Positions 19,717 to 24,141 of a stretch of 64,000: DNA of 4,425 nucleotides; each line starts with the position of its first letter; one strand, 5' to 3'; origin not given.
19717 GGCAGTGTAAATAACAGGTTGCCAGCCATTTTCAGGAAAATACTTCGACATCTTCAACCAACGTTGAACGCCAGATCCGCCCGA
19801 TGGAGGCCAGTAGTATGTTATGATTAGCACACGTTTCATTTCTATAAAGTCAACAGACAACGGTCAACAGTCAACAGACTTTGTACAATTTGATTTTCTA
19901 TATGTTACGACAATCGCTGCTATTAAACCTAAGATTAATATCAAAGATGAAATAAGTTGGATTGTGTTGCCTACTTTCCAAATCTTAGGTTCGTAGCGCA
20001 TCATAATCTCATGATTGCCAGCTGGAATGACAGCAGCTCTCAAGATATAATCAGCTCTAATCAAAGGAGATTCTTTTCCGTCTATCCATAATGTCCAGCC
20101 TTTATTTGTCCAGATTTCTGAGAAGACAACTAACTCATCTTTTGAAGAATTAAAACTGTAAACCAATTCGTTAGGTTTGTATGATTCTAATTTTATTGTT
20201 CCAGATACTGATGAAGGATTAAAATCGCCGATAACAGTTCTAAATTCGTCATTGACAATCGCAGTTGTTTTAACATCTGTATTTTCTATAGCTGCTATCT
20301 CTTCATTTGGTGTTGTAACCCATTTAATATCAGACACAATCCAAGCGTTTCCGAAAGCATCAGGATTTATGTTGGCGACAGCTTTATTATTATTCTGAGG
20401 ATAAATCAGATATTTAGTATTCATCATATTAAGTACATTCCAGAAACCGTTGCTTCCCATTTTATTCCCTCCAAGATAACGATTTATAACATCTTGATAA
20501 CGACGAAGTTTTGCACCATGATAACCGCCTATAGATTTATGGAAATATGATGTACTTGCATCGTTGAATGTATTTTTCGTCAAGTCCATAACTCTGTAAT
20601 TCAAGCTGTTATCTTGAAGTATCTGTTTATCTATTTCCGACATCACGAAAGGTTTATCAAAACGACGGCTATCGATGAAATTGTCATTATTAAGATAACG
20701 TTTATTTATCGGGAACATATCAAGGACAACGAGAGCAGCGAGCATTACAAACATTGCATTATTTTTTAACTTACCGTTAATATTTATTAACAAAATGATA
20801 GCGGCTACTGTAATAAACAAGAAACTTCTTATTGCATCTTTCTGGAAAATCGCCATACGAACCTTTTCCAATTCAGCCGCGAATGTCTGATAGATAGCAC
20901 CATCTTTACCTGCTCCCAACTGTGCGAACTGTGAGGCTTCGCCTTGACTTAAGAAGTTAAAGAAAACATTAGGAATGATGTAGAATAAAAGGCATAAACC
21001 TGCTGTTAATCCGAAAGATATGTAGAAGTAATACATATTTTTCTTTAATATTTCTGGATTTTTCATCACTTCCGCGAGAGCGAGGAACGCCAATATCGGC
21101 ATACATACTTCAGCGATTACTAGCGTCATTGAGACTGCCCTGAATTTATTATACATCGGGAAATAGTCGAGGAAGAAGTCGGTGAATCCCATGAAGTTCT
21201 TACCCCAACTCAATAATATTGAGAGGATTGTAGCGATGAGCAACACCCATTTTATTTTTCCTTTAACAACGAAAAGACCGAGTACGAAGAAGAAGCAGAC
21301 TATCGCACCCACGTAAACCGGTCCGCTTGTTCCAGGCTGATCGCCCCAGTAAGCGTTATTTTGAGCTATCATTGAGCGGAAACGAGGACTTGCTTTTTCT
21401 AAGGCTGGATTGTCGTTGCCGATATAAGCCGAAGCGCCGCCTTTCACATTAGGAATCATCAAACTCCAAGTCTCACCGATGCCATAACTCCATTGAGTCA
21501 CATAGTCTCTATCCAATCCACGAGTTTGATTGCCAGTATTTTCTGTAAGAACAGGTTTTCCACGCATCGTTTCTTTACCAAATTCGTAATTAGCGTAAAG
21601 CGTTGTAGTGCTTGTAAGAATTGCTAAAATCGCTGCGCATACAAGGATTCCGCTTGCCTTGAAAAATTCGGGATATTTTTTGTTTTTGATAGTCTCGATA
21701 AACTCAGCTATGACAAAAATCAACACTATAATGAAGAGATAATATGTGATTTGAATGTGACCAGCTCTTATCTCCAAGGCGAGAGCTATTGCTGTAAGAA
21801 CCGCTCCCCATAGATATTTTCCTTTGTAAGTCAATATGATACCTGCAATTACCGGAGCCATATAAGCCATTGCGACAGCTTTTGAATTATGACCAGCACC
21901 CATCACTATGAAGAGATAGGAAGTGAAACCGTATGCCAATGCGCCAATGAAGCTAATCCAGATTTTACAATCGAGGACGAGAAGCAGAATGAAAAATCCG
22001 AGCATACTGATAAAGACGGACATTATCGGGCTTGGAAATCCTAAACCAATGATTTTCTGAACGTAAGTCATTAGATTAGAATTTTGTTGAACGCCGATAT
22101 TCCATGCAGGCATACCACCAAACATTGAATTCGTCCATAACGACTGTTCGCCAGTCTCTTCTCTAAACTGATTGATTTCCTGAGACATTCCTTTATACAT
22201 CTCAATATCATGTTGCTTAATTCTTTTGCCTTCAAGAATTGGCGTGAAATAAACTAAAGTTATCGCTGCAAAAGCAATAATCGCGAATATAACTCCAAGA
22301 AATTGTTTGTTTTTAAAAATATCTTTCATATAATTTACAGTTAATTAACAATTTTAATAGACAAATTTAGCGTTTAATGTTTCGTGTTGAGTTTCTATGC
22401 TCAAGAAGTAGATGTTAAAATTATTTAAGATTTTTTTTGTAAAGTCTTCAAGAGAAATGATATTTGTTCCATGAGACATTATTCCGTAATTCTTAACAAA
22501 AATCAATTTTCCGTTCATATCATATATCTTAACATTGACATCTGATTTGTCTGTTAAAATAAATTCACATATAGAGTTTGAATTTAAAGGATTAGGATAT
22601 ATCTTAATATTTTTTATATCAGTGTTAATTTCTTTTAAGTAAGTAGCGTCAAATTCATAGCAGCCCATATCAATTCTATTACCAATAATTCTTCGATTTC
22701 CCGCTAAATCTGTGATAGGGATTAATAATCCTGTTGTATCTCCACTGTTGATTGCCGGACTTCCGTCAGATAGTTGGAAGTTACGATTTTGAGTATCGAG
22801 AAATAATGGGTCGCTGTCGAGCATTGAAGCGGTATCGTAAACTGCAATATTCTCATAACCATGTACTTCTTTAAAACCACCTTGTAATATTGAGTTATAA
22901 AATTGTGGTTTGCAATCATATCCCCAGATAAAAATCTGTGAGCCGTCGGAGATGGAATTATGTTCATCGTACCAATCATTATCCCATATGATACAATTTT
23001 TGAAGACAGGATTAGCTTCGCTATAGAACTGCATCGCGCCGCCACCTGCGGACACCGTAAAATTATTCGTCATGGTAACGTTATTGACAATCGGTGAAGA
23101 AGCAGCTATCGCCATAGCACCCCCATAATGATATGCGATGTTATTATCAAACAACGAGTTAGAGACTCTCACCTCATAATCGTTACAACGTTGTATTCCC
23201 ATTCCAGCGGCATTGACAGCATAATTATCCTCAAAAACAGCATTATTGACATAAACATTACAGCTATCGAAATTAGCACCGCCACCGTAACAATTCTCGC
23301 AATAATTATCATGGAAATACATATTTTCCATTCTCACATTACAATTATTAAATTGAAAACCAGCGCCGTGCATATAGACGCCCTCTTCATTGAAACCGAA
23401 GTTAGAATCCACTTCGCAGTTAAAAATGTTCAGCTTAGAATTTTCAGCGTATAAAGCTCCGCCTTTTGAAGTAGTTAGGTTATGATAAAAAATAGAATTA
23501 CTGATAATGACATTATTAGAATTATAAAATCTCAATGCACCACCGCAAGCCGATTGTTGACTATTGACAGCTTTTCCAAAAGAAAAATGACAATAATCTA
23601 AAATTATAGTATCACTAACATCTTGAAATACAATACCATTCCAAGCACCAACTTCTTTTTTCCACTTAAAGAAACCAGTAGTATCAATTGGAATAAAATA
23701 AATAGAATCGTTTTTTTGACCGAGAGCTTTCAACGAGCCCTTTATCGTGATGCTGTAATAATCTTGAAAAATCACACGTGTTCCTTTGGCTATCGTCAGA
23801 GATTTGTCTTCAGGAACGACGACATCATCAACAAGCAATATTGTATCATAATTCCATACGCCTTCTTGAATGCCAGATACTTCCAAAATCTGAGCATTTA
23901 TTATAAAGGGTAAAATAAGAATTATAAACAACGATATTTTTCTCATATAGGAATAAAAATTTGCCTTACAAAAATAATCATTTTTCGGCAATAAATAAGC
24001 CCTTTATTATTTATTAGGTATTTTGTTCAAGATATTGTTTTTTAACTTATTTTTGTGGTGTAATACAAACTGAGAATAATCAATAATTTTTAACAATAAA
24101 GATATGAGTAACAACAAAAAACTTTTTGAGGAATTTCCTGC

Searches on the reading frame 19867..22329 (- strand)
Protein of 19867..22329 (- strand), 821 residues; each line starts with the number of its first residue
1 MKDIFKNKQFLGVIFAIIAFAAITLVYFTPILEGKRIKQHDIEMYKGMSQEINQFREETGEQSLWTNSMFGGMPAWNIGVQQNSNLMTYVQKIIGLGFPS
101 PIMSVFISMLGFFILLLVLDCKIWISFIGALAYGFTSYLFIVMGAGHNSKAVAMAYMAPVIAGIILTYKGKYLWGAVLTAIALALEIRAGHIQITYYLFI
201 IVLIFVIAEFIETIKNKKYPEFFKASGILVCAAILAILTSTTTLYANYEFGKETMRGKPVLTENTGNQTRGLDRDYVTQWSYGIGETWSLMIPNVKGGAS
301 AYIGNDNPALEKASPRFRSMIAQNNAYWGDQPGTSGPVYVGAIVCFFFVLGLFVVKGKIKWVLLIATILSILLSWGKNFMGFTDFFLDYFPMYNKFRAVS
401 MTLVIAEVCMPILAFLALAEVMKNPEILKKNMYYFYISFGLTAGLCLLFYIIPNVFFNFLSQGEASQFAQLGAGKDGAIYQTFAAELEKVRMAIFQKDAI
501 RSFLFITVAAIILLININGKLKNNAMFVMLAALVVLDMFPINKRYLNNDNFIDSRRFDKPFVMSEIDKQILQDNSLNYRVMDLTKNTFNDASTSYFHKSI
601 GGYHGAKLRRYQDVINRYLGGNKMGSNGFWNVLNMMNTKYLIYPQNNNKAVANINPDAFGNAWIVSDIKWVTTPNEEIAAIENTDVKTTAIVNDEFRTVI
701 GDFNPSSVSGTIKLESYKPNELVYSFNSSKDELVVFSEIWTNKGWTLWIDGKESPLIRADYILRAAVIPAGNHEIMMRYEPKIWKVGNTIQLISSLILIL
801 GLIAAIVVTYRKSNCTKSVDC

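Call 90: search_protein_families(library=pfam, proteins=[window:19867-22329:-])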
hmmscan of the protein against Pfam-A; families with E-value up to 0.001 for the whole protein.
window:19867-22329:- (821 aa): 1 family
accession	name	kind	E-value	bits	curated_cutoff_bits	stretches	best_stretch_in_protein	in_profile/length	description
PF09586.16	YfhO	-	1.1e-08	34.3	28.5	1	712-790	756-834/835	Bacterial membrane protein YfhO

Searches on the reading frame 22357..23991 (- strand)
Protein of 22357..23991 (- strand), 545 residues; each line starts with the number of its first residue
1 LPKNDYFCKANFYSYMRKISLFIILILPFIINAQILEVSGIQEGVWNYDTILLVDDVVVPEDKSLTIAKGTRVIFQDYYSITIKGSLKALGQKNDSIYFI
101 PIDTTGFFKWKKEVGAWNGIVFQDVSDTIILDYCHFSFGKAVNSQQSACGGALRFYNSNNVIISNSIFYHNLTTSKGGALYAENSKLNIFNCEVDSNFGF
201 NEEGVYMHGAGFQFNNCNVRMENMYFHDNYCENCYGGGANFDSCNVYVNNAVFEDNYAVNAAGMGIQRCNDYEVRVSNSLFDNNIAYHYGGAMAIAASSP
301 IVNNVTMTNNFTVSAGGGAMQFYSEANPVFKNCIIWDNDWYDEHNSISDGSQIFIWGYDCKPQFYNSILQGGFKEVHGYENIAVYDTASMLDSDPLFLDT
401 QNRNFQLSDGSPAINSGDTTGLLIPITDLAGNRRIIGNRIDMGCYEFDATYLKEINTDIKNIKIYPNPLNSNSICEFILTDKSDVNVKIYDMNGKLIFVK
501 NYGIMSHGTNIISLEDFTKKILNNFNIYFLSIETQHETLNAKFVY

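Call 90: search_protein_families(library=pfam, proteins=[window:22357-23991:-])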
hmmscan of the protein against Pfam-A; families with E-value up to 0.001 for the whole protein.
window:22357-23991:- (545 aa): 2 families
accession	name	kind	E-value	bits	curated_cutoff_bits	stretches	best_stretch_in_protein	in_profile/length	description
PF13229.12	Beta_helix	-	4.2e-10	39.9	25.9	2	117-280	23-157/158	Right handed beta helix region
PF18962.6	Por_Secre_tail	-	1.6e-06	28.8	27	1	464-543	1-73/75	Secretion system C-terminal sorting domain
